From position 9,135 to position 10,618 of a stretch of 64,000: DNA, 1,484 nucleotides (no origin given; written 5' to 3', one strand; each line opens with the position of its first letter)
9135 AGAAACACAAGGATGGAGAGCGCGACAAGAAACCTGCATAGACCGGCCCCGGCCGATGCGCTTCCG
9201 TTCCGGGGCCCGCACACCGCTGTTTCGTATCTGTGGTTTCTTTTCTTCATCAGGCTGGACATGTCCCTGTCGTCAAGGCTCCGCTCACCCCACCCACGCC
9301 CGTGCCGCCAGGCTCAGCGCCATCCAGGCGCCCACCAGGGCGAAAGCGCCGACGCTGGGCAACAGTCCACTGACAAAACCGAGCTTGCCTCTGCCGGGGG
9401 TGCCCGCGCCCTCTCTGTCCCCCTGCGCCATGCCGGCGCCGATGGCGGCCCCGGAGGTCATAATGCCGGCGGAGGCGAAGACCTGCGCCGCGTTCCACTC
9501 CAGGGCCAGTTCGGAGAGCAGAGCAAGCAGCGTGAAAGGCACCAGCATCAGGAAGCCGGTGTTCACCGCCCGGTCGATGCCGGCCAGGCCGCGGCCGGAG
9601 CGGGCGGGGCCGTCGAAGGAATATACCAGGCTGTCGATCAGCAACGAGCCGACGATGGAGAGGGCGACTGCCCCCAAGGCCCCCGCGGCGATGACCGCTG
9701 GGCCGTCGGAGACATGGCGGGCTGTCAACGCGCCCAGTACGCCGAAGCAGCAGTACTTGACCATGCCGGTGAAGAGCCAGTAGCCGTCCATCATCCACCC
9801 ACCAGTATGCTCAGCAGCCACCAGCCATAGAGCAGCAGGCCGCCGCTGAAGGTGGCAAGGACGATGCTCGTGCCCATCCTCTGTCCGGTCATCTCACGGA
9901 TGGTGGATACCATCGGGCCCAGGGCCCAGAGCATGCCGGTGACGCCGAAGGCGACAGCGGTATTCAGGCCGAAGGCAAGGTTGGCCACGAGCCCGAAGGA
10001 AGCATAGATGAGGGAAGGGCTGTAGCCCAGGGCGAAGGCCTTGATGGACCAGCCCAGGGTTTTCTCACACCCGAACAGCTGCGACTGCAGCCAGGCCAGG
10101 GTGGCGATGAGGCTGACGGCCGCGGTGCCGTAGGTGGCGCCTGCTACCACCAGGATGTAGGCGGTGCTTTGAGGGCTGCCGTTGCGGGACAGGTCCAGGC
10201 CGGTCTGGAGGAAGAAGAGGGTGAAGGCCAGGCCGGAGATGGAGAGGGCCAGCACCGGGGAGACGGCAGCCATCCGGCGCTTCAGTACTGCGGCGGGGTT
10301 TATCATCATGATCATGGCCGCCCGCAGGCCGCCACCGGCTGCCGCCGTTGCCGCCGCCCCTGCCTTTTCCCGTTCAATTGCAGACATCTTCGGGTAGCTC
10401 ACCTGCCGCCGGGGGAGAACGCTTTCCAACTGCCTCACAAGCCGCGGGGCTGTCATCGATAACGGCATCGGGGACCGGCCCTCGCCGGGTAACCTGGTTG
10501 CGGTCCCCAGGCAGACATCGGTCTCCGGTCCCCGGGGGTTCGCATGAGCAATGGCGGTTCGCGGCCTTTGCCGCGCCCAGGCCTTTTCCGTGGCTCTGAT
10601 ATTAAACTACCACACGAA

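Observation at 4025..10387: Uncharacterised five-gene membrane operon: Yip1 + 4-TM protein + giant toxin-like protein + two zinc-ribbon proteins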

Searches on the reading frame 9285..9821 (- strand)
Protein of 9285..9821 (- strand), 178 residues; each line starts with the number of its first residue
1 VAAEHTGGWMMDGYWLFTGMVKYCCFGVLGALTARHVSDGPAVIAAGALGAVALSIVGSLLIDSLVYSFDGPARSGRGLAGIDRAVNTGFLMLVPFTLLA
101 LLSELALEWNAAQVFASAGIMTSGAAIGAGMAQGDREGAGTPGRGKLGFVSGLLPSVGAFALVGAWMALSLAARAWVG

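Call 4: search_protein_families(library=pfam, proteins=[window:9285-9821:-], max_evalue=0.1)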
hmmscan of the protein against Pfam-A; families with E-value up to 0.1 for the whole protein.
window:9285-9821:- (178 aa): 0 families

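Call 5: search_protein_families(library=ncbifam, proteins=[window:9285-9821:-], max_evalue=0.1)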
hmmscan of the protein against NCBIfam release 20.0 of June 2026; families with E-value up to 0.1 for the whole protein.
window:9285-9821:- (178 aa): 0 families

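Call 15: search_protein_families(library=padloc, proteins=[window:9285-9821:-], max_evalue=0.1)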
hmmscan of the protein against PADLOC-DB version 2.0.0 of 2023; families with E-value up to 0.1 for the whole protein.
window:9285-9821:- (178 aa): 0 families

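Call 16: search_protein_families(library=phrogs, proteins=[window:9285-9821:-], max_evalue=0.1)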
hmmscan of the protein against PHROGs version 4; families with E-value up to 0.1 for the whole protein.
window:9285-9821:- (178 aa): 0 families

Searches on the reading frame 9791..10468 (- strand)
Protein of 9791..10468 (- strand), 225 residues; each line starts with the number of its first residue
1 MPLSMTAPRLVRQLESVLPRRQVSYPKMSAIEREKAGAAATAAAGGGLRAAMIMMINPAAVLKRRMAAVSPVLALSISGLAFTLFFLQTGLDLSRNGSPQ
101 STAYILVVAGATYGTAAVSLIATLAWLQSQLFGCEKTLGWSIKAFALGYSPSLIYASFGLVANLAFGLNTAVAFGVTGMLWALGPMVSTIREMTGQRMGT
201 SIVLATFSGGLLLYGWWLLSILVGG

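Call 4: search_protein_families(library=pfam, proteins=[window:9791-10468:-], max_evalue=0.1)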
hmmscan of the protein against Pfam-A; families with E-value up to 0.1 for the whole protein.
window:9791-10468:- (225 aa): 2 families
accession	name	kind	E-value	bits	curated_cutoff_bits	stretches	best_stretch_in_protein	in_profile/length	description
PF04893.22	Yip1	-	0.033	14.5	28.6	1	69-219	22-173/173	Yip1 domain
PF13795.12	HupE_UreJ_2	-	0.051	13.7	24.5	0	134-202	30-95/156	HupE / UreJ protein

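Call 5: search_protein_families(library=ncbifam, proteins=[window:9791-10468:-], max_evalue=0.1)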
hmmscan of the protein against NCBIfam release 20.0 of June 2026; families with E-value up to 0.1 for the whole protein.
window:9791-10468:- (225 aa): 0 families

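Call 15: search_protein_families(library=padloc, proteins=[window:9791-10468:-], max_evalue=0.1)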
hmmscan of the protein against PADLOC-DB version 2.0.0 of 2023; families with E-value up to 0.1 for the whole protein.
window:9791-10468:- (225 aa): 0 families

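Call 16: search_protein_families(library=phrogs, proteins=[window:9791-10468:-], max_evalue=0.1)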
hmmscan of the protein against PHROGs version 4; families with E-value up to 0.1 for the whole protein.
window:9791-10468:- (225 aa): 0 families

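Call 64: search_protein_families(library=pfam, alignment_id=A5, max_evalue=0.1)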
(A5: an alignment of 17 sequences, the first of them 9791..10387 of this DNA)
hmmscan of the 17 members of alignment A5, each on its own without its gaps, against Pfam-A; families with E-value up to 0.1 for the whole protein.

A. member 1, window:9791-10387:- (198 aa): 2 families
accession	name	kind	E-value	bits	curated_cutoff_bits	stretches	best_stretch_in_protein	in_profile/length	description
PF04893.22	Yip1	-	0.022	15.1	28.6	1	42-192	22-173/173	Yip1 domain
PF13795.12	HupE_UreJ_2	-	0.038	14.1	24.5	1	108-176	31-96/156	HupE / UreJ protein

B. families by the number of members that match (of 17 scanned): 3 families
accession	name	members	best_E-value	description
PF13795.12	HupE_UreJ_2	7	0.014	HupE / UreJ protein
PF04893.22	Yip1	4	1.7e-05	Yip1 domain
PF06085.16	Rz1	1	0.049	Lipoprotein Rz1 precursor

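Call 75: find_related_loci(query=A5, collection=metagenome_contigs, flank=10000)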
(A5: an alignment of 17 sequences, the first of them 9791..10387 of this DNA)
Query A5 (198 aa) in metagenome_contigs; peptide patterns used: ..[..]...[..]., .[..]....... (x = any residue, [..] = any of these).
423 stretches matched a pattern; 197 encode a relative of the query (tblastn E <= 1e-3); the best 80 are kept; 80 distinct loci.
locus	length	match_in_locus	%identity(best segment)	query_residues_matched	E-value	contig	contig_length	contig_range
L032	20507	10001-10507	64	11-179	3e-60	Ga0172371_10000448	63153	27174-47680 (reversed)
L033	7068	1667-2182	53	22-192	6e-56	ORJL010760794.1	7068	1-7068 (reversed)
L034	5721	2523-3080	49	7-194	6e-53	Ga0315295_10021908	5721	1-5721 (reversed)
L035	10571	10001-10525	53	20-193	6e-52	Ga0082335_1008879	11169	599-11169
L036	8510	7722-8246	53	20-193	1e-51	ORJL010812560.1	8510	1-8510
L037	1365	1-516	52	23-193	3e-51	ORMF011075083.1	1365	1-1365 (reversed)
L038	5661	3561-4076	50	22-192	4e-49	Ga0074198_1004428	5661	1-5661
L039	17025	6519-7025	52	22-189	7e-49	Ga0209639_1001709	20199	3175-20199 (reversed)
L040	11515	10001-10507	52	22-189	7e-49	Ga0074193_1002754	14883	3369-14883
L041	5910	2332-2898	49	4-189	6e-49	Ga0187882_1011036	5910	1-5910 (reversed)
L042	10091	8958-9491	48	21-189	1e-48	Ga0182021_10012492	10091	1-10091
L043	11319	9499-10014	52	22-192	2e-48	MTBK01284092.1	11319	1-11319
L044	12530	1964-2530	50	5-189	2e-48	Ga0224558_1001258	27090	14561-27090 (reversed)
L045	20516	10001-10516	52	22-192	2e-48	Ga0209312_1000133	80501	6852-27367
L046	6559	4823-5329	51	22-189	3e-48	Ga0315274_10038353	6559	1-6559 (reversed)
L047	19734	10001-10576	45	3-192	4e-47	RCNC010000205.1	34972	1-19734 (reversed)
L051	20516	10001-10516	50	22-192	1e-46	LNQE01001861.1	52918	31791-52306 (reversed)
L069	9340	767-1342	46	2-192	2e-45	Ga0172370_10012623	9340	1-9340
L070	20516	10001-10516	48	22-192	3e-45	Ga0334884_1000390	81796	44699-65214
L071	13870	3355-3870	50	22-192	2e-45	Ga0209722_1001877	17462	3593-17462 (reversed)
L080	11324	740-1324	44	2-189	5e-45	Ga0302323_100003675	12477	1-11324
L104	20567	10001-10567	44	5-192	8e-43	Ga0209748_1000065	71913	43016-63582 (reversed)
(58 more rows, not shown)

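Call 78: search_protein_families(library=pfam, proteins=[L033:2737-6192:+, L044:3424-6189:+, L051:10991-16027:+, L071:3958-10368:+, L080:1373-5113:+, L047:11074-14568:+, L069:1302-3887:+], max_evalue=0.01)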
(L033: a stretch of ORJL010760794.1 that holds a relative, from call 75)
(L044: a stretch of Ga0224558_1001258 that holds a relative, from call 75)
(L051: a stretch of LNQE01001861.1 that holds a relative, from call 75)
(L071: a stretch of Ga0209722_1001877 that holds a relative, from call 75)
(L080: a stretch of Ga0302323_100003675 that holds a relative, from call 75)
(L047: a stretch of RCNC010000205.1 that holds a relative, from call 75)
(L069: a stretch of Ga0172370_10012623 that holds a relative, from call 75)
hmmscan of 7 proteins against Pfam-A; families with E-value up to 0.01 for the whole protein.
L033:2737-6192:+ (1152 aa): 2 families
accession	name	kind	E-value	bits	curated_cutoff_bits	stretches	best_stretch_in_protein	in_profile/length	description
PF01790.23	LGT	-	1.3e-35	123.3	24.9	1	36-256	9-215/240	Prolipoprotein diacylglyceryl transferase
PF03497.21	Anthrax_toxA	-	0.003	18.1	25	1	933-989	4-59/173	Anthrax toxin LF subunit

L044:3424-6189:+ (922 aa): 0 families

L051:10991-16027:+ (1679 aa): 1 family
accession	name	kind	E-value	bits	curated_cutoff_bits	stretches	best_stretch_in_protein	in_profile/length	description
PF25296.1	Decapeptide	-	5.2e-20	71.5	45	3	828-899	2-73/74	Decapeptide repeat region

L071:3958-10368:+ (2137 aa): 0 families

L080:1373-5113:+ (1247 aa): 0 families

L047:11074-14568:+ (1165 aa): 0 families

L069:1302-3887:+ (862 aa): 0 families

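Call 84: search_solved_structures(query=A7, max_evalue=1, show_alignments=2)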
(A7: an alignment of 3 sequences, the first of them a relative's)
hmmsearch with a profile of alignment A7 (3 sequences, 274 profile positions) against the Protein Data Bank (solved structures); distinct sequences matched with E-value up to 1: 5.
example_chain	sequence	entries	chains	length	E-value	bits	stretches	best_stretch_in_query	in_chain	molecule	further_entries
7p1h_A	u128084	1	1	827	0.0031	20.5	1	41-91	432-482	Maltose/maltodextrin-binding periplasmic protein,RTX-toxin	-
8bjj_B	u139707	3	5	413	0.042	16.8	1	42-91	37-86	Putative Adenylate cyclase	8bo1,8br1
8bji_B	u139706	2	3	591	0.084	15.8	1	42-91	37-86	Putative Adenylate cyclase,Profilin-1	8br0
9qq7_A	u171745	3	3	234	0.58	13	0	86-121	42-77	Relaxase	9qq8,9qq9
8bjh_B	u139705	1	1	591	0.88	12.4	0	42-77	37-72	Putative Adenylate cyclase,Profilin-1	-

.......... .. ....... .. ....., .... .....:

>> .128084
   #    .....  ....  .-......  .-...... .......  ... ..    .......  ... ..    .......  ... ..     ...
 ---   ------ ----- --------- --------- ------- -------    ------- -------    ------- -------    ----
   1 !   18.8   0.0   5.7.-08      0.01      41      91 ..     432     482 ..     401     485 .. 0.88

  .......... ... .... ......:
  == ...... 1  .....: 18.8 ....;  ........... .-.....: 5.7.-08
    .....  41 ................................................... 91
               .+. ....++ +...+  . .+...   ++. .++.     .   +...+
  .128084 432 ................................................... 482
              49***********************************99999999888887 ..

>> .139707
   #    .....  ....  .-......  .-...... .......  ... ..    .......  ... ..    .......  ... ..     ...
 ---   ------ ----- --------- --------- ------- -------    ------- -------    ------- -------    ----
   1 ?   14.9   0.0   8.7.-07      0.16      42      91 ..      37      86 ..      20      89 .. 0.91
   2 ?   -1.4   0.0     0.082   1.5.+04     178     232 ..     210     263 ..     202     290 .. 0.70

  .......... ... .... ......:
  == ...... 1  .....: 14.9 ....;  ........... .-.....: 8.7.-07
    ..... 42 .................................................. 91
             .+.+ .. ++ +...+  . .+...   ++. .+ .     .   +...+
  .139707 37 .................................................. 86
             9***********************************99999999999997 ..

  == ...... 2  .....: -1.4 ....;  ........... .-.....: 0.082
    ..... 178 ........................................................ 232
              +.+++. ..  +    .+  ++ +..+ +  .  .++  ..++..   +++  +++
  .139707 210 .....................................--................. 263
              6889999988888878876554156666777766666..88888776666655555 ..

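Call 85: search_solved_structures(query=A8, max_evalue=1)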
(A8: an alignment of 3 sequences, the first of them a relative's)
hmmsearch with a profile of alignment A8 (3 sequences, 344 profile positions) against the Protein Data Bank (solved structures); distinct sequences matched with E-value up to 1: 0.

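Call 86: search_solved_structures(query=L051:15128-16027:+, max_evalue=1)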
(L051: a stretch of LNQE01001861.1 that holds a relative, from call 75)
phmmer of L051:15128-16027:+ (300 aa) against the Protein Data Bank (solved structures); distinct sequences matched with E-value up to 1: 0.

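Call 93: search_solved_structures(query=L070:15994-16653:+, max_evalue=1)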
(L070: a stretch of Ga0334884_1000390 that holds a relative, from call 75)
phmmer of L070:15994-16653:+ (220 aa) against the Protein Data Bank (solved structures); distinct sequences matched with E-value up to 1: 0.

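Call 94: search_solved_structures(query=L047:13669-14568:+, max_evalue=1)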
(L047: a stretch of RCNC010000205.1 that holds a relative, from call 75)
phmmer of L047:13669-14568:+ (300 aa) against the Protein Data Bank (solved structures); distinct sequences matched with E-value up to 1: 2.
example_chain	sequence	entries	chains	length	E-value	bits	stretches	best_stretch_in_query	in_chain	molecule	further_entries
2p90_A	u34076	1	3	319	0.37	13.8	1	30-98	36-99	Hypothetical protein Cgl1923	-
4uwm_A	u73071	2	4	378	0.44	13.5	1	130-196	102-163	3,6-DIKETOCAMPHANE 1,6 MONOOXYGENASE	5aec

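Call 95: search_solved_structures(query=L069:2688-3887:+, max_evalue=1)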
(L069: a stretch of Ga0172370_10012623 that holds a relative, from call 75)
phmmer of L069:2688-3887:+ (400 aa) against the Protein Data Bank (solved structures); distinct sequences matched with E-value up to 1: 0.

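Call 96: search_protein_families(library=pfam, proteins=[L071:9529-10368:+, L104:15155-16054:+, L033:5413-6192:+, L051:15128-16027:+, L080:4064-5113:+, L070:15994-16653:+, L047:13669-14568:+, L069:2688-3887:+, L044:4690-6189:+, L071:10308-11150:+], max_evalue=1)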
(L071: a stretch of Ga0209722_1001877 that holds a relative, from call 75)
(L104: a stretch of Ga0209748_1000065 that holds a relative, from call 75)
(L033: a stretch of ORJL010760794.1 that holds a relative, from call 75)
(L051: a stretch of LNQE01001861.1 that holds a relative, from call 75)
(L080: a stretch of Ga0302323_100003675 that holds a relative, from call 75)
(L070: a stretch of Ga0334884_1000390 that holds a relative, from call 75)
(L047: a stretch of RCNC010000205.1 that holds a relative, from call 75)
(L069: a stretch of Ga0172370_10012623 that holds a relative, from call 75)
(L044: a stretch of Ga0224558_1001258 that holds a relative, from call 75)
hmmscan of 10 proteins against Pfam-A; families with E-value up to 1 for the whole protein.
L071:9529-10368:+ (280 aa): 0 families

L104:15155-16054:+ (300 aa): 1 family
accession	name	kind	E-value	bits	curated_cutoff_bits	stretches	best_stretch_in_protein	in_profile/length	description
PF21705.3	p55_CTD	-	0.02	15.8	27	1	172-216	17-61/80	p55, C-terminal domain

L033:5413-6192:+ (260 aa): 1 family
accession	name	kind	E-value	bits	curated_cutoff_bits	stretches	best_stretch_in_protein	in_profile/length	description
PF03497.21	Anthrax_toxA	-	0.00022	21.7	25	1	41-97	4-59/173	Anthrax toxin LF subunit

L051:15128-16027:+ (300 aa): 0 families

L080:4064-5113:+ (350 aa): 0 families

L070:15994-16653:+ (220 aa): 0 families

L047:13669-14568:+ (300 aa): 1 family
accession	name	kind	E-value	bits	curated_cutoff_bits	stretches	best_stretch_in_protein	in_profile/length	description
PF13624.11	SurA_N_3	-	0.042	14.1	27.2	0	248-290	115-154/162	SurA-like N-terminal domain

L069:2688-3887:+ (400 aa): 1 family
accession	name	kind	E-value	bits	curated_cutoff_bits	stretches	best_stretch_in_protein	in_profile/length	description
PF04072.20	LCM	-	0.084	13.2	22.3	1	51-77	142-169/187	Leucine carboxyl methyltransferase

L044:4690-6189:+ (500 aa): 0 families

L071:10308-11150:+ (281 aa): 0 families

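Call 109: find_related_loci(query=A5, collection=viral_contigs, flank=10000)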
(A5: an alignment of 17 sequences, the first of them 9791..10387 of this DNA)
Query A5 (198 aa) in viral_contigs; peptide patterns used: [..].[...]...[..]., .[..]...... (x = any residue, [..] = any of these).
157 stretches matched a pattern, but none encodes a relative of the query by tblastn (E <= 1e-3).
